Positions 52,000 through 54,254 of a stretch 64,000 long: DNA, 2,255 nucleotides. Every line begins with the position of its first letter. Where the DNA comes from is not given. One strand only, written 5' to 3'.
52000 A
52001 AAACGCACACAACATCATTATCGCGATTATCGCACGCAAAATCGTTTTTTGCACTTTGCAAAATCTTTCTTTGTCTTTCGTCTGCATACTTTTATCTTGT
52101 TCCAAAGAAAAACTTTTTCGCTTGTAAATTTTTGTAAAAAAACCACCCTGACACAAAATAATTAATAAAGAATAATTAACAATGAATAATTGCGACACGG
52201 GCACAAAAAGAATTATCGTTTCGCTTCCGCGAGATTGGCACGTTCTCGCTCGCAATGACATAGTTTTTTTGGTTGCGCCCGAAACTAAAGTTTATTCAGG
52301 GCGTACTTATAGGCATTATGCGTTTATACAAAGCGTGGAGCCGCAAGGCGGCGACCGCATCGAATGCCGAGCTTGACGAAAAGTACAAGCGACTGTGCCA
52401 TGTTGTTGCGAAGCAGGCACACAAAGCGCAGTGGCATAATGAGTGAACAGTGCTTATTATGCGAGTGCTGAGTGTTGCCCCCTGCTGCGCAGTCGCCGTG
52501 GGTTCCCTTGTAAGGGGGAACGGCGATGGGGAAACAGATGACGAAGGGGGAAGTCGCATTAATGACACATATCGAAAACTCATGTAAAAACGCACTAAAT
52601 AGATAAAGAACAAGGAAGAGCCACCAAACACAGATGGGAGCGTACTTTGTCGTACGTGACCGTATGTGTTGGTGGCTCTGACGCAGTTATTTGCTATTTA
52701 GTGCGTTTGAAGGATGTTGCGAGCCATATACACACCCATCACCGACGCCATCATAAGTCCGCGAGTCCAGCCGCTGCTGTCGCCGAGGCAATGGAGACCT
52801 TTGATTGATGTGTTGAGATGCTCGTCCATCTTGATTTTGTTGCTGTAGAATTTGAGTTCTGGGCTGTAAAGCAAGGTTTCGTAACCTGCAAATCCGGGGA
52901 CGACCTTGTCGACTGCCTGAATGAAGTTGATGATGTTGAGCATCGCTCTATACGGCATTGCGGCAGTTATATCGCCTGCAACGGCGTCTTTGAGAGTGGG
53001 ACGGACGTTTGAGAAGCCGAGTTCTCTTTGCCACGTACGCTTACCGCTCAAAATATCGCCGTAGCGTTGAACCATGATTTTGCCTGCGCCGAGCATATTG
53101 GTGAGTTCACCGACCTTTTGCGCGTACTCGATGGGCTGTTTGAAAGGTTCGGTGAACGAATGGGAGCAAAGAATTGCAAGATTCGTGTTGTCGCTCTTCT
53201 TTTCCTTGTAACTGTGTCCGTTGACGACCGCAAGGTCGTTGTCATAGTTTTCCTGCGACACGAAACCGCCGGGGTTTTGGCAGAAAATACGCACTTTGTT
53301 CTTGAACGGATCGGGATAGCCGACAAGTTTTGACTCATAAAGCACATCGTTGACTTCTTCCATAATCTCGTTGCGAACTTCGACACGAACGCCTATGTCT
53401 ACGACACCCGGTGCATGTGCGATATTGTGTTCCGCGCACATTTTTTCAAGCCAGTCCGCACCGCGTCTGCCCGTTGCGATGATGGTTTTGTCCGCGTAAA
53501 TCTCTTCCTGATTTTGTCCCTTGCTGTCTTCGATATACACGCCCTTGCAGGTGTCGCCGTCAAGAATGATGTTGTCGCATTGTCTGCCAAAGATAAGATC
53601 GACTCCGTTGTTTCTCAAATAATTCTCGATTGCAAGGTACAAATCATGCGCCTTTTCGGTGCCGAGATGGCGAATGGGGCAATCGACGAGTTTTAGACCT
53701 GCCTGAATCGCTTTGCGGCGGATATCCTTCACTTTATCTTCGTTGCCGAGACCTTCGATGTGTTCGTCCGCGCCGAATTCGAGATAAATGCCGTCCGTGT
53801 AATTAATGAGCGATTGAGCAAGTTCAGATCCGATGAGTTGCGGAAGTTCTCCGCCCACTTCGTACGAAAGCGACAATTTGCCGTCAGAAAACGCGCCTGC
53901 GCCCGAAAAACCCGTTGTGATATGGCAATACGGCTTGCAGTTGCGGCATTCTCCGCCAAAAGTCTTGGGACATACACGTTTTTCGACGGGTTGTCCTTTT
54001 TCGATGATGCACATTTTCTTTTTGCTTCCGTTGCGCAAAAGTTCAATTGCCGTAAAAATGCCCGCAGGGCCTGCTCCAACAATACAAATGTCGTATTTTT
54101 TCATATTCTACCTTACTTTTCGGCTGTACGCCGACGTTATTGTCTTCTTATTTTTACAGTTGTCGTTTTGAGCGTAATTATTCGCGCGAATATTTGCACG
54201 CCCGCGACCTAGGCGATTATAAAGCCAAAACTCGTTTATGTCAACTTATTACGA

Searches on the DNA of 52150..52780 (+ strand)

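Call 33: search_rna_families(source=window, start=52150, end=52780, threshold=evalue, max_evalue=10)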
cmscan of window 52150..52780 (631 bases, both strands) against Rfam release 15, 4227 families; matches with E-value up to 10: 1.
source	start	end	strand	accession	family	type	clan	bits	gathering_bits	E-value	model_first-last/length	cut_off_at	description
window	52566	52690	-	RF02099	rivX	Gene; sRNA;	-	10.7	100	3.3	1-248/248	no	rivX sRNA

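Call 59: search_dna_similar(query=window:52273-52611:+, collection=phages, mode=distant, max_rows=10)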
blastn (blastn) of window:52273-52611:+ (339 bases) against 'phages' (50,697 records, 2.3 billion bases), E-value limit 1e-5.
No match.

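Call 60: search_dna_similar(query=window:52273-52611:+, collection=plasmids, mode=distant, max_rows=10)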
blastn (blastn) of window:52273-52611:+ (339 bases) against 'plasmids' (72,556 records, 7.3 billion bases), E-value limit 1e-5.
No match.

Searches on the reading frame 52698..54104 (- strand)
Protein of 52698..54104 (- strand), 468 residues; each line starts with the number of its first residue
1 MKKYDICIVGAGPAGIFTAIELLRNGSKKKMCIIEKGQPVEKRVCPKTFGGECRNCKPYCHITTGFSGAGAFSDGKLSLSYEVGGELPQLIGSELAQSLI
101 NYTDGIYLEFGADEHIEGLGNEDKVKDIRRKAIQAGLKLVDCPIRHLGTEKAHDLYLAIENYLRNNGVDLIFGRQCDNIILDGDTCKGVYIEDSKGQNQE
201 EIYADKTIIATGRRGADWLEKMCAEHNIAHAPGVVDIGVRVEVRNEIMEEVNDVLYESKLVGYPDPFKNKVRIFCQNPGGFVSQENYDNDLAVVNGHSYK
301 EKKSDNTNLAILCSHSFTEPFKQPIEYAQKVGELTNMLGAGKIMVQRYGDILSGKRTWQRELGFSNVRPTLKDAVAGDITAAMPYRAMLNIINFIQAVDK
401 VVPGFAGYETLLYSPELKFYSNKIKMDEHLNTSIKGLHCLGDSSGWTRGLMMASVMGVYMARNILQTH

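Call 44: find_encoding_contigs(protein=window:52698-54104:-, flank=4000, max_places=10)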
Protein window:52698-54104:- (468 aa): 22 contigs read that carry it; 8 places shown.
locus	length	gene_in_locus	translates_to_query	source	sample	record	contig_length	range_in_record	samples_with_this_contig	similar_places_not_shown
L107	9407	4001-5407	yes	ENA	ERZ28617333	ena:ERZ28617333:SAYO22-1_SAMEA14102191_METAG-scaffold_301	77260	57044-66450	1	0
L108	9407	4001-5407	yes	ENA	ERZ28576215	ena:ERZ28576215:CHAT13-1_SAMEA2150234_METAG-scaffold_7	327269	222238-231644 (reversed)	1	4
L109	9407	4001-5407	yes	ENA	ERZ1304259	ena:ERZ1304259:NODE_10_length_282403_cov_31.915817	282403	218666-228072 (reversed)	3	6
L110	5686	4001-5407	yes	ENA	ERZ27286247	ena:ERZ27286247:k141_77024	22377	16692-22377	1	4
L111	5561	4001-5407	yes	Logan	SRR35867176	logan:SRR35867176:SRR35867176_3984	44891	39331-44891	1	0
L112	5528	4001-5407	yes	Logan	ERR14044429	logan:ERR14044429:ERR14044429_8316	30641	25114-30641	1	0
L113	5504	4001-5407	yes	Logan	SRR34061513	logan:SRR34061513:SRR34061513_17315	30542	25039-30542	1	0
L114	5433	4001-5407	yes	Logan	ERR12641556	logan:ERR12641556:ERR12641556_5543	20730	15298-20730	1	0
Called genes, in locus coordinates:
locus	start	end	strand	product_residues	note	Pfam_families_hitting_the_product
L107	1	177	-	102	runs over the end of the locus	PF05239:PRC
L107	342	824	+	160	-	PF22811:Zn_ribbon_NrdR, PF03477:ATP-cone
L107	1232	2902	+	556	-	PF03448:MgtE_N, PF00571:CBS, PF01769:MgtE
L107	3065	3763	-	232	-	PF04542:Sigma70_r2, PF01381:HTH_3 (faint), PF04545:Sigma70_r4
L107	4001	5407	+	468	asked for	PF01134:GIDA (faint), PF01266:DAO (faint), PF03486:HI0933_like (faint), PF07992:Pyr_redox_2 (faint), PF12831:FAD_oxidored (faint), PF00890:FAD_binding_2 (weak), PF21688:FAD-depend_C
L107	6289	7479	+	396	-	PF17820:PDZ_6 (weak), PF05580:Peptidase_S55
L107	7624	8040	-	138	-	PF08769:Spo0A_C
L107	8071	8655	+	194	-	-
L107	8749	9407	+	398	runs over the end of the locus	PF00768:Peptidase_S11, PF13354:Beta-lactamase2, PF07943:PBP5_C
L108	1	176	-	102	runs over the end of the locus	PF05239:PRC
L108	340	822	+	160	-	PF22811:Zn_ribbon_NrdR, PF03477:ATP-cone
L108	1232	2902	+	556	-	PF03448:MgtE_N, PF00571:CBS, PF01769:MgtE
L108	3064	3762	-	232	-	PF04542:Sigma70_r2, PF01381:HTH_3 (faint), PF04545:Sigma70_r4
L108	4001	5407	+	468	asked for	PF01134:GIDA (faint), PF01266:DAO (faint), PF03486:HI0933_like (faint), PF07992:Pyr_redox_2 (faint), PF12831:FAD_oxidored (faint), PF00890:FAD_binding_2 (weak), PF21688:FAD-depend_C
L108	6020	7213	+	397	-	PF13180:PDZ_2 (faint), PF14685:PDZ_Tricorn (faint), PF17820:PDZ_6 (weak), PF05580:Peptidase_S55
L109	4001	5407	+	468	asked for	PF01134:GIDA (faint), PF01266:DAO (faint), PF03486:HI0933_like (faint), PF07992:Pyr_redox_2 (faint), PF12831:FAD_oxidored (faint), PF00890:FAD_binding_2 (weak), PF21688:FAD-depend_C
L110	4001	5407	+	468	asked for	PF01134:GIDA (faint), PF01266:DAO (faint), PF03486:HI0933_like (faint), PF07992:Pyr_redox_2 (faint), PF12831:FAD_oxidored (faint), PF00890:FAD_binding_2 (weak), PF21688:FAD-depend_C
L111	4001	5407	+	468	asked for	PF01134:GIDA (faint), PF01266:DAO (faint), PF03486:HI0933_like (faint), PF07992:Pyr_redox_2 (faint), PF12831:FAD_oxidored (faint), PF00890:FAD_binding_2 (weak), PF21688:FAD-depend_C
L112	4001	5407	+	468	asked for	PF01134:GIDA (faint), PF01266:DAO (faint), PF03486:HI0933_like (faint), PF07992:Pyr_redox_2 (faint), PF12831:FAD_oxidored (faint), PF00890:FAD_binding_2 (weak), PF21688:FAD-depend_C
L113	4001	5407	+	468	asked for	PF01134:GIDA (faint), PF01266:DAO (faint), PF03486:HI0933_like (faint), PF07992:Pyr_redox_2 (faint), PF12831:FAD_oxidored (faint), PF00890:FAD_binding_2 (weak), PF21688:FAD-depend_C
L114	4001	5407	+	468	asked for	PF01134:GIDA (faint), PF01266:DAO (faint), PF03486:HI0933_like (faint), PF07992:Pyr_redox_2 (faint), PF12831:FAD_oxidored (faint), PF00890:FAD_binding_2 (weak), PF21688:FAD-depend_C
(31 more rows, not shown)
